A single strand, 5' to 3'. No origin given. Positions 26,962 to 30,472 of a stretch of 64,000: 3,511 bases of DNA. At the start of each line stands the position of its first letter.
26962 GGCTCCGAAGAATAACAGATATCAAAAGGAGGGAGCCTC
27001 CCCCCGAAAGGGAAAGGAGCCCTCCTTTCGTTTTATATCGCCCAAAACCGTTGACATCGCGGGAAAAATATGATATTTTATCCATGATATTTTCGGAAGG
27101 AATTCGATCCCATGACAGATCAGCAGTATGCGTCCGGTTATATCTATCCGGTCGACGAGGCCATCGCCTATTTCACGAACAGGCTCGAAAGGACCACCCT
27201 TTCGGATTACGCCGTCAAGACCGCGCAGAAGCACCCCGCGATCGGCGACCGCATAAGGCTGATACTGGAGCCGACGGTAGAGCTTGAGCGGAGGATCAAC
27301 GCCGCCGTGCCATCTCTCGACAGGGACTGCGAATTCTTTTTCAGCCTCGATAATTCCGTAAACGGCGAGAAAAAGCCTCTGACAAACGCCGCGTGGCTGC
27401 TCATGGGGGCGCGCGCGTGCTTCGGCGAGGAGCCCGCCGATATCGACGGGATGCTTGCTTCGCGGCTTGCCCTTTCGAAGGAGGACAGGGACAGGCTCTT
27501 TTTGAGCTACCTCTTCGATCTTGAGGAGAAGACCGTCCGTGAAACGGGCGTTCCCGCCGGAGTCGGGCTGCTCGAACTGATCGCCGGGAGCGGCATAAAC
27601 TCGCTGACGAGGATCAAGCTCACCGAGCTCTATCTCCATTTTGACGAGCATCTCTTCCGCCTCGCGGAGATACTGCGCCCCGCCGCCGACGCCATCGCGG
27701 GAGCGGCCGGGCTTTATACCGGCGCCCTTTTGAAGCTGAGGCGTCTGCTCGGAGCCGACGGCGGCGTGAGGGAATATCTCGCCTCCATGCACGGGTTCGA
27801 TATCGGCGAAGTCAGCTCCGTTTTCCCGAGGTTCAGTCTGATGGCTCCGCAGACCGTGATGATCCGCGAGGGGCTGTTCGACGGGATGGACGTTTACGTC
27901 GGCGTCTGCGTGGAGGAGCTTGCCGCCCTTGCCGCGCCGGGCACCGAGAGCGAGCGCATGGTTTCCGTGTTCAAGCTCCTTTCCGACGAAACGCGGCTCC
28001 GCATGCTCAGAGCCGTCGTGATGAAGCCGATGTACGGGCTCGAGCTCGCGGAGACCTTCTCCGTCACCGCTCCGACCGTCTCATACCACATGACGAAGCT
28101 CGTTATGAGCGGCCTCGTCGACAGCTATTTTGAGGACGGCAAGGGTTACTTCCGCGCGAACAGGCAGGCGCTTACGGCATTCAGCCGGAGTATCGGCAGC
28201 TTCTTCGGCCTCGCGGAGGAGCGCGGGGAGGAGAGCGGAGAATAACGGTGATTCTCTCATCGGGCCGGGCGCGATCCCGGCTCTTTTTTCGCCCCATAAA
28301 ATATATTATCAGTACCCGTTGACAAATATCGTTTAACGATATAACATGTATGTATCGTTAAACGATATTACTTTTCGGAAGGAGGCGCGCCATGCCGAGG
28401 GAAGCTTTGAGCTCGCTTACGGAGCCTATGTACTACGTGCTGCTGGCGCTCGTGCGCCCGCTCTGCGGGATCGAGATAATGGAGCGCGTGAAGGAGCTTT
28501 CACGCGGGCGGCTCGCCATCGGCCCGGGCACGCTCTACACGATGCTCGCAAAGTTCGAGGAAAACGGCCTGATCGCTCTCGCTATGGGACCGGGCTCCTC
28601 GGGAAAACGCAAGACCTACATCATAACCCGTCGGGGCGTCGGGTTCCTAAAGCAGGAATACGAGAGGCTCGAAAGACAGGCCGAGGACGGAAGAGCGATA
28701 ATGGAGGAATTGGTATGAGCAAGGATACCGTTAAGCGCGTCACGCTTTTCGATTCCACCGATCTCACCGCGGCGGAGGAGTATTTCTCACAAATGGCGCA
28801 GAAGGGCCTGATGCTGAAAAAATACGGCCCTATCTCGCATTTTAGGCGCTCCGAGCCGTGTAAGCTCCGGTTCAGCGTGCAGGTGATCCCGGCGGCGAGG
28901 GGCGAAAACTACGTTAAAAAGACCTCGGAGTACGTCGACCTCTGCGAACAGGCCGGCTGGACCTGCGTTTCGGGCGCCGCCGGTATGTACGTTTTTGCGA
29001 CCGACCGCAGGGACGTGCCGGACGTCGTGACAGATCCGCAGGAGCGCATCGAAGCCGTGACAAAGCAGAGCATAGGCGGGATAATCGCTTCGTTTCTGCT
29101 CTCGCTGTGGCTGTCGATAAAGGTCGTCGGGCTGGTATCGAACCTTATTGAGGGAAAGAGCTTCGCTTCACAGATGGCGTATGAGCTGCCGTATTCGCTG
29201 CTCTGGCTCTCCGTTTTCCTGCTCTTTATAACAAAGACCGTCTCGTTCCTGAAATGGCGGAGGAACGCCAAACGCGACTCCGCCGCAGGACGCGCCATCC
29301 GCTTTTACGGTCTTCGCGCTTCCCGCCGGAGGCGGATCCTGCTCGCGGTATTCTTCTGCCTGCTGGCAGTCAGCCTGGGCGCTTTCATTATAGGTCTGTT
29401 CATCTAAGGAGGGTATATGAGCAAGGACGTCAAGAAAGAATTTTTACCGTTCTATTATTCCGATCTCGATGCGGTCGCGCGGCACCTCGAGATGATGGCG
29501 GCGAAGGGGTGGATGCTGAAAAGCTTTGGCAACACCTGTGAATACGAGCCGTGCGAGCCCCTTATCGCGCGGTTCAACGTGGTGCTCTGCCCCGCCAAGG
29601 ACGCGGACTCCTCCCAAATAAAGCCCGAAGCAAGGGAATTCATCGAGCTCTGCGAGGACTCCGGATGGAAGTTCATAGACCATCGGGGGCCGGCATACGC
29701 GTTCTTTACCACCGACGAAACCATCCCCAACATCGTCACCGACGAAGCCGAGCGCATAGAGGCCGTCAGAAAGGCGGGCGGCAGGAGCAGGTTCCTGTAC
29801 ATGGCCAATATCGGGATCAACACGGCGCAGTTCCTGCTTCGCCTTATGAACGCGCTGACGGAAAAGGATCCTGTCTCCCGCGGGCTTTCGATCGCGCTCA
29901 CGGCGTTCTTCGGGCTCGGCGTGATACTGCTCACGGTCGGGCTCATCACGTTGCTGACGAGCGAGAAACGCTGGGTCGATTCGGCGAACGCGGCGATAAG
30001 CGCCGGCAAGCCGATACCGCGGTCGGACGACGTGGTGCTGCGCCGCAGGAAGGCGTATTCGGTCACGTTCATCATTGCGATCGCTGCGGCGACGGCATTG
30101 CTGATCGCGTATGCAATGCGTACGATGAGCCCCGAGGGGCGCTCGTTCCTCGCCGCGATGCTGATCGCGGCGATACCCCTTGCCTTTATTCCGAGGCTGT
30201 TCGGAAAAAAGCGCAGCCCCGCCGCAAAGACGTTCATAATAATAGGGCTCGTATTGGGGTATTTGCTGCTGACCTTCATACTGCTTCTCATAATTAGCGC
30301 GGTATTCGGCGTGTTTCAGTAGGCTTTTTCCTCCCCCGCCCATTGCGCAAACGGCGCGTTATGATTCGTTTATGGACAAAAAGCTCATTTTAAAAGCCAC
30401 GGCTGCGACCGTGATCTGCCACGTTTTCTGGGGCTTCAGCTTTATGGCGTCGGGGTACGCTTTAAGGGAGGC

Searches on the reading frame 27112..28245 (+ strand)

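Call 66: search_protein_families(library=pfam, proteins=[window:27112-28245:+], max_evalue=0.001)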
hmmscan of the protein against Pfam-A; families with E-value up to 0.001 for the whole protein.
window:27112-28245:+ (377 aa): 2 families
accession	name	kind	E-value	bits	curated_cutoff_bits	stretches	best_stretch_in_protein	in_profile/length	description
PF12840.13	HTH_20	-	3.1e-09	37.1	27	1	290-338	1-50/51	Helix-turn-helix domain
PF01022.26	HTH_5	-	3.7e-07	30.4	22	1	292-338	1-47/47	Bacterial regulatory protein, arsR family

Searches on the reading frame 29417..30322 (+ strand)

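Call 65: search_protein_families(library=pfam, proteins=[window:29417-30322:+], max_evalue=0.001)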
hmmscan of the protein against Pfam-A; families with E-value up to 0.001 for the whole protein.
window:29417-30322:+ (301 aa): 1 family
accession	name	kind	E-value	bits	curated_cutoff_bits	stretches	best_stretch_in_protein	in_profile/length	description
PF11193.13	DUF2812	-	9.5e-14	52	27.8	1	18-120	3-101/110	Protein of unknown function (DUF2812)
